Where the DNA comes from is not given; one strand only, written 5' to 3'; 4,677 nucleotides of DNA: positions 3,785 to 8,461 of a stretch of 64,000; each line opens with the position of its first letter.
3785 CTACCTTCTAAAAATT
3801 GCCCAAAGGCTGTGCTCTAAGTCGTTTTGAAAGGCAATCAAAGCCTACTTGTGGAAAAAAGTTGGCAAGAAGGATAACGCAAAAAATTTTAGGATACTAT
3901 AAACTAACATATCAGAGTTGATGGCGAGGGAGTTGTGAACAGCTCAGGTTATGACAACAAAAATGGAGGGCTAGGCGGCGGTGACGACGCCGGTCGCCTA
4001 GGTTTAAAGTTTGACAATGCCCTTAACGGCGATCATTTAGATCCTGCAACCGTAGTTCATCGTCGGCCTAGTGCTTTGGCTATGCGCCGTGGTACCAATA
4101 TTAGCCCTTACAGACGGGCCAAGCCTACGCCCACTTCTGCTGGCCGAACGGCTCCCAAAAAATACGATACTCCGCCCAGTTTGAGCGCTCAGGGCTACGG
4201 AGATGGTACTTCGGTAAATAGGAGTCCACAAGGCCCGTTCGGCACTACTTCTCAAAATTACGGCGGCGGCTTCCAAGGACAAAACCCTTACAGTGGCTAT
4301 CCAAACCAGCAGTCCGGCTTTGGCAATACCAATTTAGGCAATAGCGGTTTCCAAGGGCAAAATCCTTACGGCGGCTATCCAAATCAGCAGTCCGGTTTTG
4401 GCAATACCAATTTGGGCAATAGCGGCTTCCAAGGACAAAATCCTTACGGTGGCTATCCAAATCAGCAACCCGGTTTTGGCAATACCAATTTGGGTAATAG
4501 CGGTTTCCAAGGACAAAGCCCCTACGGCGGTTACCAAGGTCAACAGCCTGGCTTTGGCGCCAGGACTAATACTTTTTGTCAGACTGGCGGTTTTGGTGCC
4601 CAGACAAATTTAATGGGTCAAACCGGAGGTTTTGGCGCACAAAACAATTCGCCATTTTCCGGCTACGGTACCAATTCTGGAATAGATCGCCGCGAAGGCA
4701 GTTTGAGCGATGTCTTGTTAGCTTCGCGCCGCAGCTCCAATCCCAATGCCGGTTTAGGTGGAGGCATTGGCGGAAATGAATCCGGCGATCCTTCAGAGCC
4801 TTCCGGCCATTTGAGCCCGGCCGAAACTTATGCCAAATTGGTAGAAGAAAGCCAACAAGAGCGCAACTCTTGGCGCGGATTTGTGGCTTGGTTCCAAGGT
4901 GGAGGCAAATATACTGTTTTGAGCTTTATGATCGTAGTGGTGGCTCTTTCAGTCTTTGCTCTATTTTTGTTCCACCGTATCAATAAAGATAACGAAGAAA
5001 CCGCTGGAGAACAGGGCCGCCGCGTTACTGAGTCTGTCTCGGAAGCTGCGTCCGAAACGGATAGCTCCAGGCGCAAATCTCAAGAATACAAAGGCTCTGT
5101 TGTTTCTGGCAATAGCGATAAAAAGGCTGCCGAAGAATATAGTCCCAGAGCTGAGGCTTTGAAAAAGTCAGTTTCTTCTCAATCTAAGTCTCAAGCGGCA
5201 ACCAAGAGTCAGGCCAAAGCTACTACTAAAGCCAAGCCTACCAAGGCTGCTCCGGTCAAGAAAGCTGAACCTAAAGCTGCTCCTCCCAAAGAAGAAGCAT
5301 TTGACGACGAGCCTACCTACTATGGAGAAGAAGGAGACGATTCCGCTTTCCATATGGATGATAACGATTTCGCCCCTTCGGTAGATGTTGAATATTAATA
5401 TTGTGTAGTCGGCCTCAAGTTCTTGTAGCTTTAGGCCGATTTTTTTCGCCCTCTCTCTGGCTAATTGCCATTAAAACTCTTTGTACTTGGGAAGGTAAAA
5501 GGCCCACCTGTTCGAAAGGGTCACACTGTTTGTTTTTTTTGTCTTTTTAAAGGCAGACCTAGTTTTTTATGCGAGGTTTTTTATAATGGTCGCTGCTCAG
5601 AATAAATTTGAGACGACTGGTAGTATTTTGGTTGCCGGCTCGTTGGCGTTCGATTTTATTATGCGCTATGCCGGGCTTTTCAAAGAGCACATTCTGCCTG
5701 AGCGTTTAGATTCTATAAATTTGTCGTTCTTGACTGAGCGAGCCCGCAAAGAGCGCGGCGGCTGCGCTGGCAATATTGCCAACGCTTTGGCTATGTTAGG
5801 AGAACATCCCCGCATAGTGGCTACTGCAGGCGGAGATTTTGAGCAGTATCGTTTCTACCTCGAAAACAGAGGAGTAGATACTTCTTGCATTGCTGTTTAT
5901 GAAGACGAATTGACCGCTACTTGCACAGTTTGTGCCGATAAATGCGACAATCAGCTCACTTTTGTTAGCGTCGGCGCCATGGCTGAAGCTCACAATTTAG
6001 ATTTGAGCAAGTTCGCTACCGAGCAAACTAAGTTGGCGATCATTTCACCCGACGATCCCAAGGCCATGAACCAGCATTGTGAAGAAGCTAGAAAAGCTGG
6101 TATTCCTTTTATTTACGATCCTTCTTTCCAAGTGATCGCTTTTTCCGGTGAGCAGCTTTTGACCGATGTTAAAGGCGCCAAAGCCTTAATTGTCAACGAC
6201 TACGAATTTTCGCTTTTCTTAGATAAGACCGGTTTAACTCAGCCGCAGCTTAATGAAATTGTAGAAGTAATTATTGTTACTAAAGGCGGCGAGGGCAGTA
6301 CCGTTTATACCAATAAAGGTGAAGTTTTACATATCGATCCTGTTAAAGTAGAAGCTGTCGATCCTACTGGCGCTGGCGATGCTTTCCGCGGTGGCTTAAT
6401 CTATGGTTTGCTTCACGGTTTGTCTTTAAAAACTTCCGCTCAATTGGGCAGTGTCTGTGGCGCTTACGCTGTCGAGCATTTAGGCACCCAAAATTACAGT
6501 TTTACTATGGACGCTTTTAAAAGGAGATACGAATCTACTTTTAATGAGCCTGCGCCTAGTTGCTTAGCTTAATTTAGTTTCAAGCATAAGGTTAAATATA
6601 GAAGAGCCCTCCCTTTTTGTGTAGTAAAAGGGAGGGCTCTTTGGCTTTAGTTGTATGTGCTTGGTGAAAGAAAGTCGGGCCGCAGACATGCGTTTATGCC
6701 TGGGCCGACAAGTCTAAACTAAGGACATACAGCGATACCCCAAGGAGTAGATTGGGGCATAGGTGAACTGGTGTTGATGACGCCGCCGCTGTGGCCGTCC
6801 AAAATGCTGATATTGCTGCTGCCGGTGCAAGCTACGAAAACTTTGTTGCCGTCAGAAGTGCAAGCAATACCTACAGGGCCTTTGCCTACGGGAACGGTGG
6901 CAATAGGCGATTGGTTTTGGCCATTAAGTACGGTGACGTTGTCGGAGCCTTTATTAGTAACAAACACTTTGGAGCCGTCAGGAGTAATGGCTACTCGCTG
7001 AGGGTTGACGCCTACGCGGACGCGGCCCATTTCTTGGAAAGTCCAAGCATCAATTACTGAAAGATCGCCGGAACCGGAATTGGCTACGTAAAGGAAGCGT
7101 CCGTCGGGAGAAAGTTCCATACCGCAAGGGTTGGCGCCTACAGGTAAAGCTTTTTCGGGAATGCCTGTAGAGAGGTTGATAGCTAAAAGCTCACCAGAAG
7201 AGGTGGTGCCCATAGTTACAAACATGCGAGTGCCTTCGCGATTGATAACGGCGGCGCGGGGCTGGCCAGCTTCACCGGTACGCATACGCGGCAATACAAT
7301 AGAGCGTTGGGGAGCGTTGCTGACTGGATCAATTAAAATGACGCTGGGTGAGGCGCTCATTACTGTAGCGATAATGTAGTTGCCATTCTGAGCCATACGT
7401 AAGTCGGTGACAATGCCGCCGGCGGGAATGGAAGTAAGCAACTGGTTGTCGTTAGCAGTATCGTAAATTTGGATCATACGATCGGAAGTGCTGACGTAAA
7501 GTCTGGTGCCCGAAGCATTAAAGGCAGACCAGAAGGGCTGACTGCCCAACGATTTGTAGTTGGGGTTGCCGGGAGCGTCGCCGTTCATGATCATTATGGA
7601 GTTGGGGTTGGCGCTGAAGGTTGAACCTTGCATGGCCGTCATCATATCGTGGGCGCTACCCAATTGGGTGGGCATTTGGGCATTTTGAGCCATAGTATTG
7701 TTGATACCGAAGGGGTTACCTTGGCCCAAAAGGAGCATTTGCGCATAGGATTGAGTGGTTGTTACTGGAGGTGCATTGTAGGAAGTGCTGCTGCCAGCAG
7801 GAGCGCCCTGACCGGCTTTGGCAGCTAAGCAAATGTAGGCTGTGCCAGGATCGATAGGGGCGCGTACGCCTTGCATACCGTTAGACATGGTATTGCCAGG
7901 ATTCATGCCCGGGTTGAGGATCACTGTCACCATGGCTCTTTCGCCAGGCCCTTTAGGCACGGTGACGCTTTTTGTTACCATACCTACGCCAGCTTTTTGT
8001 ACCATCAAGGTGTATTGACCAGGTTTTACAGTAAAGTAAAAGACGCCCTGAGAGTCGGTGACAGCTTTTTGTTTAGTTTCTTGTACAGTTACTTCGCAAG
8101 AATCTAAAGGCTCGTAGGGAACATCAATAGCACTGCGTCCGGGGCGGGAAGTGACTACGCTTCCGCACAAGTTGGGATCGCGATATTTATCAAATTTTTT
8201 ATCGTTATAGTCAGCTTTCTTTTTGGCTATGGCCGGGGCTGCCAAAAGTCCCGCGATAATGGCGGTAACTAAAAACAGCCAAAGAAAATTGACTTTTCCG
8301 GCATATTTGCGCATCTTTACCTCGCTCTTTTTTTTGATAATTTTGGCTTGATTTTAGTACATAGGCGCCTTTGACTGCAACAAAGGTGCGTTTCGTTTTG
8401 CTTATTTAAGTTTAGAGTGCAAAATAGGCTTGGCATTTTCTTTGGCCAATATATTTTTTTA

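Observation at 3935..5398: Membrane-anchored protein with prion-like G/N/Q/Y 26-aa tandem repeats and a histone-H1-like Lys/Ala/Pro tail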

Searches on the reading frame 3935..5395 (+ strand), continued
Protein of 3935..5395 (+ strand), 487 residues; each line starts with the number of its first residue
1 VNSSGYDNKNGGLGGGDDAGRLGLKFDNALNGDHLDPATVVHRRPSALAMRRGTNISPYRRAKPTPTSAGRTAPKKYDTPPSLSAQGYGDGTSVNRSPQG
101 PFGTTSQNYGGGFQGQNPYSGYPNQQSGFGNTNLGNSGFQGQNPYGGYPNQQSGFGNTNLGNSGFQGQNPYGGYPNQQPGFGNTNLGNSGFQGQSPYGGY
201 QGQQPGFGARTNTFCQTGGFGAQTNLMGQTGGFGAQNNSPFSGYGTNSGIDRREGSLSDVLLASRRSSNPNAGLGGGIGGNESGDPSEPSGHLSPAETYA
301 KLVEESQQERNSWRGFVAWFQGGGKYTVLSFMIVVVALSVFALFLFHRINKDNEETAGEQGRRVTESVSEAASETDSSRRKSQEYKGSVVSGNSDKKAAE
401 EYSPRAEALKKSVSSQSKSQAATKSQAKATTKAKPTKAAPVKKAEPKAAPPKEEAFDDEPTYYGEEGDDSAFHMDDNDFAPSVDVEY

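Call 61: search_protein_families(library=phrogs, proteins=[window:3935-5395:+], max_evalue=0.01)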
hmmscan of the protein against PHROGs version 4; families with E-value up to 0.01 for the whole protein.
window:3935-5395:+ (487 aa): 1 family
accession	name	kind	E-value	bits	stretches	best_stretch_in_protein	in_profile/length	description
phrog_6631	-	unknown function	0.006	17.1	1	349-466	43-162/251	-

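Call 62: search_protein_families(library=padloc, proteins=[window:3935-5395:+], max_evalue=0.01)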
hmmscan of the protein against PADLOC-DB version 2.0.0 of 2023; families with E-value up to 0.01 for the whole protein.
window:3935-5395:+ (487 aa): 1 family
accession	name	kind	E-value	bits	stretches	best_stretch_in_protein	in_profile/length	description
PDLC04061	PD-T4-6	-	0.00041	18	1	315-461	345-486/510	-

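Call 69: search_protein_families(library=pfam, proteins=[P0027, P0028, P0029, P0024], max_evalue=0.05)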
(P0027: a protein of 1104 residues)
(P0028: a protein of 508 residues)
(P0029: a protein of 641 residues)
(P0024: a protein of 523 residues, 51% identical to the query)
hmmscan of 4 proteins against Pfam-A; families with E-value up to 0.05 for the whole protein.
P0027 (1104 aa): 0 families

P0028 (508 aa): 0 families

P0029 (641 aa): 1 family
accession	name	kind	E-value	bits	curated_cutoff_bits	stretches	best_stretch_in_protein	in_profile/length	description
PF22251.1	PFF1_TM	-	0.0082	16.1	32.3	1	521-624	89-193/300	Vacuolar membrane protease, transmembrane domain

P0024 (523 aa): 0 families

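Call 74: find_encoding_contigs(protein=P0074, flank=6000, max_places=3)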
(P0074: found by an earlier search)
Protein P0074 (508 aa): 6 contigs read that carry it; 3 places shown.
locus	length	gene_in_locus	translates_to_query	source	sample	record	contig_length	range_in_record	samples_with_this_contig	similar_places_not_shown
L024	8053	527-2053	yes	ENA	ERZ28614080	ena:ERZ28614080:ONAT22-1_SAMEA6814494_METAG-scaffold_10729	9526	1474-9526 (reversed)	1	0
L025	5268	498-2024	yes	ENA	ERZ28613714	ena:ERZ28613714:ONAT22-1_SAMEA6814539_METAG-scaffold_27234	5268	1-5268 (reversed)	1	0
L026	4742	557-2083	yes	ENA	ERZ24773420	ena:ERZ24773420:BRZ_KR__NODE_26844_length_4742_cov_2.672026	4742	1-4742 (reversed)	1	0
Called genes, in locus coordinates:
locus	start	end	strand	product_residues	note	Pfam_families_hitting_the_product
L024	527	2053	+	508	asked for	-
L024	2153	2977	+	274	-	PF00294:PfkB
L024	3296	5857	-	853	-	PF00395:SLH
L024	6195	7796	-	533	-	PF22494:choice_anch_I (faint), PF13620:CarboxypepD_reg, PF13715:CarbopepD_reg_2, PF23414:Beta-prop_EML_2 (faint), PF10282:Lactonase (faint), PF21783:YNCE (faint), PF25174:Beta-prop_THOC3 (faint), PF02239:Cytochrom_D1 (weak)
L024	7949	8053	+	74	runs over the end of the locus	-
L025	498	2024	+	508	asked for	-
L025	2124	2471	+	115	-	PF00294:PfkB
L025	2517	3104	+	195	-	PF00294:PfkB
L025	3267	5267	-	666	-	?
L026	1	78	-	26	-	?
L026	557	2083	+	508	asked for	-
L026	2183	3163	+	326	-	PF00294:PfkB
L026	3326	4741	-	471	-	?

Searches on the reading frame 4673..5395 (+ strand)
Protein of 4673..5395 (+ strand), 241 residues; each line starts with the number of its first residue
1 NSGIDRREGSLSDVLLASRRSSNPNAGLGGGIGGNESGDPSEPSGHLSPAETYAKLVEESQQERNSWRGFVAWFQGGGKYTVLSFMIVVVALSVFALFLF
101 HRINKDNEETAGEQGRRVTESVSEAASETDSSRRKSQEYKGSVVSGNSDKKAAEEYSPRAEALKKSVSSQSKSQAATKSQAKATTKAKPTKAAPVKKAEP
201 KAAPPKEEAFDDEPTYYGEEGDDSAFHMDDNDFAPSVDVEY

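Call 45: find_homologous_proteins(query=A4, max_evalue=0.01)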
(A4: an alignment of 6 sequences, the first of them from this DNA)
Query A4 (6 sequences) (241 aa, profile of the alignment): 14 proteins with E <= 0.01 among 8000 candidates.
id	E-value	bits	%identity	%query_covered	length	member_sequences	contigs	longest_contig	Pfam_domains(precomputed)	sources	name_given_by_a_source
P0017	8.8e-91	322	77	100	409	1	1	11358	-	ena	-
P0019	8.8e-91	322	77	100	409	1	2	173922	-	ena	-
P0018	8.9e-91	322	77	100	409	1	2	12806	-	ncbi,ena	-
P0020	8.9e-91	322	77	100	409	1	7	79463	-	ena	-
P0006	1.1e-90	322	76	100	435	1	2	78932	-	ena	-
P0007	1.1e-90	322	76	100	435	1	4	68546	-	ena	-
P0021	3.7e-90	320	76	100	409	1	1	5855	-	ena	-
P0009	4.3e-90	320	76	100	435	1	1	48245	-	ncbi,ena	-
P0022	7.5e-90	319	76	100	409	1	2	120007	-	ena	-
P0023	8.5e-90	319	76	100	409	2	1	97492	-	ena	-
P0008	8.9e-90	319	76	100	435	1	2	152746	-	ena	-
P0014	2.4e-89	318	74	100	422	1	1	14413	-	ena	-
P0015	5.4e-89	317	76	100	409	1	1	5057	-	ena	-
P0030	9.2e-32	129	32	40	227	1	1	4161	PF00005.34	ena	-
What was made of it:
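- Tried and rejected: The word-based search with the C-terminal module (call 45) added only P0030.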

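Call 68: find_related_loci(query=A4, collection=metagenome_contigs, flank=6000)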
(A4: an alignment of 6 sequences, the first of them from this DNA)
Query A4 (241 aa) in metagenome_contigs; peptide patterns used: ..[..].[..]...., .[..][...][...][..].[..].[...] (x = any residue, [..] = any of these).
62 stretches matched a pattern; 2 encode a relative of the query (tblastn E <= 1e-3); 2 distinct loci.
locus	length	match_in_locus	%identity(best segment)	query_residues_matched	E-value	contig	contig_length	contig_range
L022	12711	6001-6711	74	1-241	2e-113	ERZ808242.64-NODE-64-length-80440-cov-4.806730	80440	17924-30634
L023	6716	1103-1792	66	1-238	9e-86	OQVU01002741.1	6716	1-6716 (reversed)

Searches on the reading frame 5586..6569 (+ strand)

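Call 4: search_protein_families(library=pfam, proteins=[window:5586-6569:+], max_evalue=0.1)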
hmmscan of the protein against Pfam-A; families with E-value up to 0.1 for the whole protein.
window:5586-6569:+ (328 aa): 4 families
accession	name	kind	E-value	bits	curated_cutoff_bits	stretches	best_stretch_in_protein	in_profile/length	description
PF00294.29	PfkB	-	5.7e-44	151.1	25.8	1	45-303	24-297/302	pfkB family carbohydrate kinase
PF13407.12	Peripla_BP_4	-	0.0063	16.5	35.1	1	128-176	36-84/258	Periplasmic binding protein domain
PF14847.12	Ras_bdg_2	-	0.051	14.4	27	1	84-136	39-91/100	Ras-binding domain of Byr2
PF25270.1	Khk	-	0.085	12.5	35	0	230-291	281-342/365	Prokaryotic ketohexokinase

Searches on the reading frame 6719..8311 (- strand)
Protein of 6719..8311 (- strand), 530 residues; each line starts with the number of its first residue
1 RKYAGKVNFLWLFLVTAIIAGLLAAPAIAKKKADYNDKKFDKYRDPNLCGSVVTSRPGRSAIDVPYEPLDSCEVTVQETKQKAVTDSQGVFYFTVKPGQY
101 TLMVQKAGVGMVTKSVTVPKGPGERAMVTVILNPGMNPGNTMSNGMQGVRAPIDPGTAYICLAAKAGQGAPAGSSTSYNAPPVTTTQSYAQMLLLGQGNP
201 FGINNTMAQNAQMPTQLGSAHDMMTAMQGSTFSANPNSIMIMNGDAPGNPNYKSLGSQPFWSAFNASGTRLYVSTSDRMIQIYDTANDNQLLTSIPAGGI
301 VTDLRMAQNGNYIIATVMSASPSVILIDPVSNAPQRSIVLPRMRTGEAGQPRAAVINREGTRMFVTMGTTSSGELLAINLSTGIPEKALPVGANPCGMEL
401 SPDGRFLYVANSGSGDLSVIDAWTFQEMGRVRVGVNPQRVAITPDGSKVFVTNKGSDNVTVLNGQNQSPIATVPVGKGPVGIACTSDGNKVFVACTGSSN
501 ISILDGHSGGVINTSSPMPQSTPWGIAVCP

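Call 4: search_protein_families(library=pfam, proteins=[window:6719-8311:-], max_evalue=0.1)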
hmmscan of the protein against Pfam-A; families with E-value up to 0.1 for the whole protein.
window:6719-8311:- (530 aa): 18 families
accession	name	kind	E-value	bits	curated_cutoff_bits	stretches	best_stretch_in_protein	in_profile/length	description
PF10282.15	Lactonase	-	1.1e-13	51.5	21.7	3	397-465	248-321/344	Lactonase, 7-bladed beta-propeller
PF02239.22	Cytochrom_D1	-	4.5e-11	42.4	25.5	1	398-475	41-117/368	Cytochrome D1 heme domain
PF13620.12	CarboxypepD_reg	-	7.7e-09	36.2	32.3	1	67-128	12-79/82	Carboxypeptidase regulatory-like domain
PF25174.1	Beta-prop_THOC3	-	2e-08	34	305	2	269-430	60-205/272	THOC3 beta-propeller domain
PF13715.12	CarbopepD_reg_2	-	1.5e-07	31.8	32.2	1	67-121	12-67/88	CarboxypepD_reg-like domain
PF21783.3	YNCE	-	8e-06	25.8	27.1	1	275-440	176-331/339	YNCE-like beta-propeller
PF08450.18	SGL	-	1.6e-05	25.1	26.3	1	368-449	110-191/246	SMP-30/Gluconolactonase/LRE-like region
PF23414.1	Beta-prop_EML_2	-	2.7e-05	24.1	90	0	409-505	14-109/266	Echinoderm microtubule-associated protein second beta-propeller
PF24684.1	Vgb_lyase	-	0.0014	17.9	50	1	386-527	89-229/290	Virginiamycin B lyase family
PF24807.1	WD40_CDC20-Fz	-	0.0087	15.8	200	0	275-326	199-249/292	CDC20/Fizzy WD40 domain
PF23194.1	NOMO_5th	-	0.014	16.2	27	1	48-105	2-57/89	NOMO fifth transthyretin-like domain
PF00400.38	WD40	-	0.02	15.9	27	0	263-284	18-39/39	WD domain, G-beta repeat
PF25173.1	Beta-prop_WDR3_1st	-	0.038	14.1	154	0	263-316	78-131/184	WDR3 first beta-propeller domain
PF01436.27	NHL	-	0.043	14.3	20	0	478-503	3-27/28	NHL repeat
PF24817.1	WD40_WDHD1_1st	-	0.052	13.1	109.9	0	263-315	93-145/291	WDHD1 first WD40 domain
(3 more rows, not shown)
